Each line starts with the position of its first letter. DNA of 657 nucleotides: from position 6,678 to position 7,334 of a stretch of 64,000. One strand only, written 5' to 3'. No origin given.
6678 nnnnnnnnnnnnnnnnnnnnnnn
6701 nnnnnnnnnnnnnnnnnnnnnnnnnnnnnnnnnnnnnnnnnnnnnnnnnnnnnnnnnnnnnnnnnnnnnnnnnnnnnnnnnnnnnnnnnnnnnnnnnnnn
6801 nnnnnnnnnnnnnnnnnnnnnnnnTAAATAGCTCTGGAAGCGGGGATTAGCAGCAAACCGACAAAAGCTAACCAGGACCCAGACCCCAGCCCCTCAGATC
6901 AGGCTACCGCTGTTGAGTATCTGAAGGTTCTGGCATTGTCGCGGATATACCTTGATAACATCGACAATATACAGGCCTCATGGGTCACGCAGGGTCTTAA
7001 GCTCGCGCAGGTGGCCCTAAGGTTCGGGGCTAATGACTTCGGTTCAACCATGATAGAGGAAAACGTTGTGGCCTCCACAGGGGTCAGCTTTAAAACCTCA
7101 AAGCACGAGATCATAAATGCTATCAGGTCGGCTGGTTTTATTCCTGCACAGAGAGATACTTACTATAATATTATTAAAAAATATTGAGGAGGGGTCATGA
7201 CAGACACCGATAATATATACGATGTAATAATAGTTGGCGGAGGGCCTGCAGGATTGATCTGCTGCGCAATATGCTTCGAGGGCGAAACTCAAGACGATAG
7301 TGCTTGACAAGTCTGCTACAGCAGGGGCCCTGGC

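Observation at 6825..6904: In-frame TAA in mqnC coincides with a heptamer-array insertion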

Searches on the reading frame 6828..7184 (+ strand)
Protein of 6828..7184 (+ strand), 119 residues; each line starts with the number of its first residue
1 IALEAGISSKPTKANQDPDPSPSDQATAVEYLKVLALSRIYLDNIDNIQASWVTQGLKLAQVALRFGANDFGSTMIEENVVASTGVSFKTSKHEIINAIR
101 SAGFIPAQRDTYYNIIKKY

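Call 7: search_protein_families(library=ncbifam, proteins=[window:6828-7184:+])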
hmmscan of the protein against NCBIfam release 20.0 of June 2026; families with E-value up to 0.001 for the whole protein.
window:6828-7184:+ (119 aa): 9 families
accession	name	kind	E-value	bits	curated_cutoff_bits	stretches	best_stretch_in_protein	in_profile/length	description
TIGR03699.1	menaquin_MqnC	equivalog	4.5e-40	137.5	428.1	1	23-116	249-342/342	cyclic dehypoxanthinyl futalosine synthase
NF006277.0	PRK08445.1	equivalog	2.6e-35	121.9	576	1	25-119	254-348/348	dehypoxanthine futalosine cyclase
TIGR00423.1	TIGR00423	subfamily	2.4e-34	119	260.25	1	23-116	215-310/310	CofH family radical SAM protein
TIGR03700.1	mena_SCO4494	equivalog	1.1e-26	93.7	434.55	1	20-116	253-351/351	aminofutalosine synthase MqnE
NF005609.0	PRK07360.1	equivalog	1.5e-25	89.7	426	1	23-117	272-369/374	7,8-didemethyl-8-hydroxy-5-deazariboflavin synthase subunit CofH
NF006276.0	PRK08444.1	equivalog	1.7e-23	83.2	560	1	25-119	257-353/353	aminofutalosine synthase MqnE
TIGR03551.1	F420_cofH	equivalog_domain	5.6e-23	81.3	374.1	1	26-116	252-345/345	5-amino-6-(D-ribitylamino)uracil--L-tyrosine 4-hydroxyphenyl transferase CofH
NF006687.0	PRK09234.1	equivalog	4.7e-14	51.5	1018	1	27-116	745-837/849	bifunctional FO biosynthesis protein CofGH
NF004580.0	PRK05926.1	equivalog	2.3e-09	37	583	1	28-106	282-362/370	hypothetical protein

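Call 68: find_homologous_proteins(query=window:6828-7184:+, max_evalue=1e-20)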
Query window:6828-7184:+ (119 aa): 2149 proteins with E <= 1e-20 among 2600 candidates; the best 120 are listed.
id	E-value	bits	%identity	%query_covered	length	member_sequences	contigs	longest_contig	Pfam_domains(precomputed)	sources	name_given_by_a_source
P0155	3.9e-47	177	90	79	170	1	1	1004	PF19288.5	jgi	jgi:cyclic dehypoxanthinyl futalosine synthase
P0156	7.0e-47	176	84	85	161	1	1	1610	PF19288.5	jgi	-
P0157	1.1e-45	172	89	76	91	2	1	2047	PF19288.5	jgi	jgi:cyclic dehypoxanthinyl futalosine synthase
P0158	2.5e-43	165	84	77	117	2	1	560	PF19288.5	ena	-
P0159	2.8e-43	164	73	96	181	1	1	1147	PF19288.5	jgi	jgi:cyclic dehypoxanthinyl futalosine synthase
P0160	3.7e-42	161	70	94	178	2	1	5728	PF19288.5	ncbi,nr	ncbi:MAG: dehypoxanthine futalosine cyclase, partial [Thermodesulfovibrionales bacterium]|nr:dehypox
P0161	5.2e-42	160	80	79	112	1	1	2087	PF19288.5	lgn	-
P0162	7.1e-42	160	80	79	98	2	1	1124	PF19288.5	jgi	jgi:cyclic dehypoxanthinyl futalosine synthase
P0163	1.2e-41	159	77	80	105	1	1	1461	PF19288.5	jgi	-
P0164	1.3e-41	159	80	79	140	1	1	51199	PF19288.5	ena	-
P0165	2.8e-41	158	82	79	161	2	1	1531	PF19288.5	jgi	-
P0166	6.2e-41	157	79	79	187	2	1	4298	PF19288.5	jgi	jgi:cyclic dehypoxanthinyl futalosine synthase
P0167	7.9e-41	157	81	76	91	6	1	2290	PF19288.5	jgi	jgi:cyclic dehypoxanthinyl futalosine synthase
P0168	9.1e-41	156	67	97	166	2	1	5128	PF19288.5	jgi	jgi:cyclic dehypoxanthinyl futalosine synthase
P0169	1.5e-40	156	80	79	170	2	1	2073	PF19288.5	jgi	jgi:cyclic dehypoxanthinyl futalosine synthase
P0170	1.6e-40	156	80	79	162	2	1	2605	PF19288.5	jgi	jgi:cyclic dehypoxanthinyl futalosine synthase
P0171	2.0e-40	155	78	76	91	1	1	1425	PF19288.5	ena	-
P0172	2.3e-40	155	80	79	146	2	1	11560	PF19288.5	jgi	jgi:cyclic dehypoxanthinyl futalosine synthase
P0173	2.3e-40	155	79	79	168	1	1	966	PF19288.5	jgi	jgi:cyclic dehypoxanthinyl futalosine synthase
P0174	2.3e-40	155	79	79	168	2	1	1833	PF19288.5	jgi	jgi:cyclic dehypoxanthinyl futalosine synthase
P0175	3.6e-40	154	77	79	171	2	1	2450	PF19288.5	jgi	-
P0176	4.9e-40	154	80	79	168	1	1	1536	PF19288.5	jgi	jgi:cyclic dehypoxanthinyl futalosine synthase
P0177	7.6e-40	153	70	83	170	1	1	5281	PF19288.5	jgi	jgi:cyclic dehypoxanthinyl futalosine synthase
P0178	8.4e-40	153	78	79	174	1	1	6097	PF19288.5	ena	-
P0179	1.2e-39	153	78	76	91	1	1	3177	PF19288.5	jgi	jgi:cyclic dehypoxanthinyl futalosine synthase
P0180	4.0e-39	151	78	78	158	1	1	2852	PF19288.5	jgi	jgi:cyclic dehypoxanthinyl futalosine synthase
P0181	4.6e-39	151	77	76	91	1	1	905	PF19288.5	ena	-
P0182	6.2e-39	150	76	84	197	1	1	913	PF19288.5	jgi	jgi:cyclic dehypoxanthinyl futalosine synthase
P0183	6.3e-39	150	74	79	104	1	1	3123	PF19288.5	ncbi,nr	ncbi:MAG TPA: dehypoxanthine futalosine cyclase, partial [Dissulfurispiraceae bacterium]|nr:dehypoxa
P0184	6.5e-39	150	73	79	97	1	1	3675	PF19288.5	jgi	jgi:cyclic dehypoxanthinyl futalosine synthase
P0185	1.1e-38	150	73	83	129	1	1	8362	PF19288.5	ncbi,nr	ncbi:MAG TPA: dehypoxanthine futalosine cyclase, partial [Nitrospirae bacterium]|nr:dehypoxanthine f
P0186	1.1e-38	150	76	78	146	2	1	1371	PF19288.5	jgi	-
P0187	1.2e-38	150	76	78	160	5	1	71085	PF19288.5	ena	-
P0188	1.2e-38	150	76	79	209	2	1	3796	PF04055.28,PF19288.5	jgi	jgi:cyclic dehypoxanthinyl futalosine synthase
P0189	1.3e-38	149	76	78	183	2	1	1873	PF19288.5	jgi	jgi:cyclic dehypoxanthinyl futalosine synthase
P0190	1.3e-38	149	82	74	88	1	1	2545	PF19288.5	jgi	-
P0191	1.3e-38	149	76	79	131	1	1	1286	PF19288.5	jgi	jgi:cyclic dehypoxanthinyl futalosine synthase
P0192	2.9e-38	148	81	75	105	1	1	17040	PF19288.5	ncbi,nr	ncbi:hypothetical protein M1N00_01260, partial [Thermodesulfovibrionales bacterium]|nr:hypothetical 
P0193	3.3e-38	148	76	79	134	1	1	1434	PF19288.5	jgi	jgi:cyclic dehypoxanthinyl futalosine synthase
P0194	4.5e-38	148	75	78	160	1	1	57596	PF19288.5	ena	-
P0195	5.9e-38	147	76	79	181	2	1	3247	PF19288.5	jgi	jgi:cyclic dehypoxanthinyl futalosine synthase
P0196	7.4e-38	147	73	79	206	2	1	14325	PF04055.28,PF19288.5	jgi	jgi:cyclic dehypoxanthinyl futalosine synthase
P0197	1.2e-37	146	67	90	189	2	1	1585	PF19288.5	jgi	jgi:cyclic dehypoxanthinyl futalosine synthase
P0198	1.3e-37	146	74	78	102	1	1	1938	PF19288.5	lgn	-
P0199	1.9e-37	146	71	79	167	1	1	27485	PF19288.5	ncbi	-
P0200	2.3e-37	145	75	78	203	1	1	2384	PF04055.28,PF19288.5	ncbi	ncbi:MAG TPA: CofH family radical SAM protein, partial [Nitrospirota bacterium]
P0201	2.9e-37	145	81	74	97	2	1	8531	PF19288.5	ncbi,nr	ncbi:aminofutalosine synthase MqnE, partial [Thermodesulfovibrionales bacterium]|nr:aminofutalosine 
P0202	3.8e-37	145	78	76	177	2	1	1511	PF19288.5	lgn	-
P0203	4.3e-37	145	74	79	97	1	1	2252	PF19288.5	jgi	jgi:cyclic dehypoxanthinyl futalosine synthase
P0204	4.4e-37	145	60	96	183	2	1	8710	PF19288.5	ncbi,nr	ncbi:MAG: hypothetical protein HY759_00280 [Nitrospirae bacterium]|nr:hypothetical protein [Nitrospi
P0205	4.6e-37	144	74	79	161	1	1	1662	PF19288.5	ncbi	-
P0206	4.7e-37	144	71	83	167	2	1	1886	PF19288.5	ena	-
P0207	4.7e-37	144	74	78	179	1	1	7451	PF19288.5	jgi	jgi:cyclic dehypoxanthinyl futalosine synthase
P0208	5.5e-37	144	72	78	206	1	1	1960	PF04055.28,PF19288.5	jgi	-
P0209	6.7e-37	144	73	78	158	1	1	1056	PF19288.5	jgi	-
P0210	7.2e-37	144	74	78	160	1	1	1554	PF19288.5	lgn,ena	-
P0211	8.7e-37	144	73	76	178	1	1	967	PF19288.5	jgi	-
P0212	1.1e-36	143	76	78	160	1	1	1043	PF19288.5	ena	-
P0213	1.3e-36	143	73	78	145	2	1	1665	PF19288.5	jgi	jgi:cyclic dehypoxanthinyl futalosine synthase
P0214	1.3e-36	143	74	78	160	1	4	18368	PF19288.5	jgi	jgi:cyclic dehypoxanthinyl futalosine synthase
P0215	1.6e-36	143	74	78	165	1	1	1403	PF19288.5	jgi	jgi:cyclic dehypoxanthinyl futalosine synthase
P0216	2.3e-36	142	64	92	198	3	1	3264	PF19288.5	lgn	-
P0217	2.4e-36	142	73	78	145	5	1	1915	PF19288.5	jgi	jgi:cyclic dehypoxanthinyl futalosine synthase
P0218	2.4e-36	142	73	78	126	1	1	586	PF19288.5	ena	-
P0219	3.0e-36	142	73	78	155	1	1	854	PF19288.5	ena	-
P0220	3.2e-36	142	73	79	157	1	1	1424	PF19288.5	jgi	jgi:cyclic dehypoxanthinyl futalosine synthase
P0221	3.8e-36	142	66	93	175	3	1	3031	PF19288.5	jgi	jgi:cyclic dehypoxanthinyl futalosine synthase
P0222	4.3e-36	141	65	92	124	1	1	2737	PF19288.5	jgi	jgi:cyclic dehypoxanthinyl futalosine synthase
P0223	4.7e-36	141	76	76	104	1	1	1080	PF19288.5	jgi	jgi:cyclic dehypoxanthinyl futalosine synthase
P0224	5.4e-36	141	71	79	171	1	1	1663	PF19288.5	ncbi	-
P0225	7.1e-36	141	72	77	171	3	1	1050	PF19288.5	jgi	jgi:cyclic dehypoxanthinyl futalosine synthase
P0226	7.2e-36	141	73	77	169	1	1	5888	PF19288.5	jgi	jgi:cyclic dehypoxanthinyl futalosine synthase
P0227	7.4e-36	141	73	78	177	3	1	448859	PF19288.5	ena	-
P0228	8.8e-36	140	81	71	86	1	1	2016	PF19288.5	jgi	jgi:cyclic dehypoxanthinyl futalosine synthase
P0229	8.8e-36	140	81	70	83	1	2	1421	PF19288.5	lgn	-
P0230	1.0e-35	140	59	93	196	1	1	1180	PF19288.5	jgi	jgi:cyclic dehypoxanthinyl futalosine synthase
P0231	1.1e-35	140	71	79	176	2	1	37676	PF19288.5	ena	-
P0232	1.1e-35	140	73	77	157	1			PF19288.5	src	-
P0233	1.2e-35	140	73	78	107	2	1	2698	PF19288.5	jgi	jgi:cyclic dehypoxanthinyl futalosine synthase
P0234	1.6e-35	140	60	94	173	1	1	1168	PF19288.5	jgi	jgi:cyclic dehypoxanthinyl futalosine synthase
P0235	1.9e-35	139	63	87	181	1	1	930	PF19288.5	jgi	jgi:cyclic dehypoxanthinyl futalosine synthase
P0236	1.9e-35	139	75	76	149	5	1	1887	PF19288.5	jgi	jgi:cyclic dehypoxanthinyl futalosine synthase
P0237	2.2e-35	139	64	87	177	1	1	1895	PF19288.5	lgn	-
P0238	2.4e-35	139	70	79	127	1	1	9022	PF19288.5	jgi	jgi:cyclic dehypoxanthinyl futalosine synthase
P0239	2.4e-35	139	58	97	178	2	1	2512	PF19288.5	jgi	jgi:cyclic dehypoxanthinyl futalosine synthase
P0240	4.0e-35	138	72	76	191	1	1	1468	PF19288.5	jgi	jgi:cyclic dehypoxanthinyl futalosine synthase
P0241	4.7e-35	138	78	70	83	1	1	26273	PF19288.5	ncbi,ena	-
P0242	5.1e-35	138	69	81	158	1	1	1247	PF19288.5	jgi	jgi:cyclic dehypoxanthinyl futalosine synthase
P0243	1.1e-34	137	72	79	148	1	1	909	PF19288.5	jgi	-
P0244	1.8e-34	136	62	88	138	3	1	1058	PF19288.5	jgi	-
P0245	1.9e-34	136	68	81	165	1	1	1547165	PF19288.5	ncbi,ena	-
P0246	2.9e-34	135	65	82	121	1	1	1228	PF19288.5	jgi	jgi:cyclic dehypoxanthinyl futalosine synthase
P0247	3.7e-34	135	70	79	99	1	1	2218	PF19288.5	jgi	jgi:cyclic dehypoxanthinyl futalosine synthase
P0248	3.8e-34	135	70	82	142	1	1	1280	PF19288.5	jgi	jgi:cyclic dehypoxanthinyl futalosine synthase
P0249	3.9e-34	135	67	83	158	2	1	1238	PF19288.5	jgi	-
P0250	4.9e-34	135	76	71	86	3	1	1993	PF19288.5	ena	-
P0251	5.2e-34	135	70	76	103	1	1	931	PF19288.5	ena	-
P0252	5.7e-34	135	70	79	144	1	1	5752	PF19288.5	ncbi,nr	ncbi:MAG: dehypoxanthine futalosine cyclase, partial [Actinobacteria bacterium]|nr:dehypoxanthine fu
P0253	6.2e-34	134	69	81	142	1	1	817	PF19288.5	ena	-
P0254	6.8e-34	134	68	79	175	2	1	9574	PF19288.5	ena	-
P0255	7.4e-34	134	72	77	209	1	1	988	PF04055.28,PF19288.5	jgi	jgi:cyclic dehypoxanthinyl futalosine synthase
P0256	9.3e-34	134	76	71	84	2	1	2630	PF19288.5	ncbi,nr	ncbi:MAG TPA: dehypoxanthine futalosine cyclase, partial [Nitrospirae bacterium]|nr:dehypoxanthine f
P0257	1.0e-33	134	67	79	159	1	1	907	PF19288.5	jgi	jgi:cyclic dehypoxanthinyl futalosine synthase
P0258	1.6e-33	133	68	82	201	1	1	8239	PF19288.5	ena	-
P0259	1.7e-33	133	68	76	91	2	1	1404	PF19288.5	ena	-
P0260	2.7e-33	132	71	76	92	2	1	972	PF19288.5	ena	-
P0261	3.1e-33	132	75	71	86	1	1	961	PF19288.5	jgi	-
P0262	3.4e-33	132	71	80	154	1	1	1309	PF19288.5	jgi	-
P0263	3.7e-33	132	69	79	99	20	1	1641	PF19288.5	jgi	jgi:cyclic dehypoxanthinyl futalosine synthase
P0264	3.7e-33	132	63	82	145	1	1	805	PF19288.5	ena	-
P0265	4.2e-33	132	62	82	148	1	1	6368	PF19288.5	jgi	jgi:cyclic dehypoxanthinyl futalosine synthase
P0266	4.6e-33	132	72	78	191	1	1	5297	PF19288.5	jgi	jgi:cyclic dehypoxanthinyl futalosine synthase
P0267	4.6e-33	132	57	92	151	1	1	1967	PF19288.5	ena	-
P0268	5.2e-33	131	64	80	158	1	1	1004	PF19288.5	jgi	jgi:cyclic dehypoxanthinyl futalosine synthase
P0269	5.8e-33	131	62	86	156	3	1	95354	PF19288.5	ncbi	-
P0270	7.0e-33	131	62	82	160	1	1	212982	PF19288.5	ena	-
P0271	7.1e-33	131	71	76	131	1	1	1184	PF19288.5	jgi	jgi:cyclic dehypoxanthinyl futalosine synthase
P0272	7.6e-33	131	66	82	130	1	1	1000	PF19288.5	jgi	-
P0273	7.6e-33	131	64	80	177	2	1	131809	PF19288.5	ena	-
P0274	8.1e-33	131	63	82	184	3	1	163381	PF19288.5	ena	-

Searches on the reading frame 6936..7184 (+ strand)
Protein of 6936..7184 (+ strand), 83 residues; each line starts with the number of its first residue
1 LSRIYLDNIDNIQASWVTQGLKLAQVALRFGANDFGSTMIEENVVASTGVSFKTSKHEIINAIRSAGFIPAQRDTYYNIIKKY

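Call 26: find_encoding_contigs(protein=window:6936-7184:+, flank=3000, max_places=6)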
Protein window:6936-7184:+ (83 aa): no gene with exactly this product is on record in the collection.
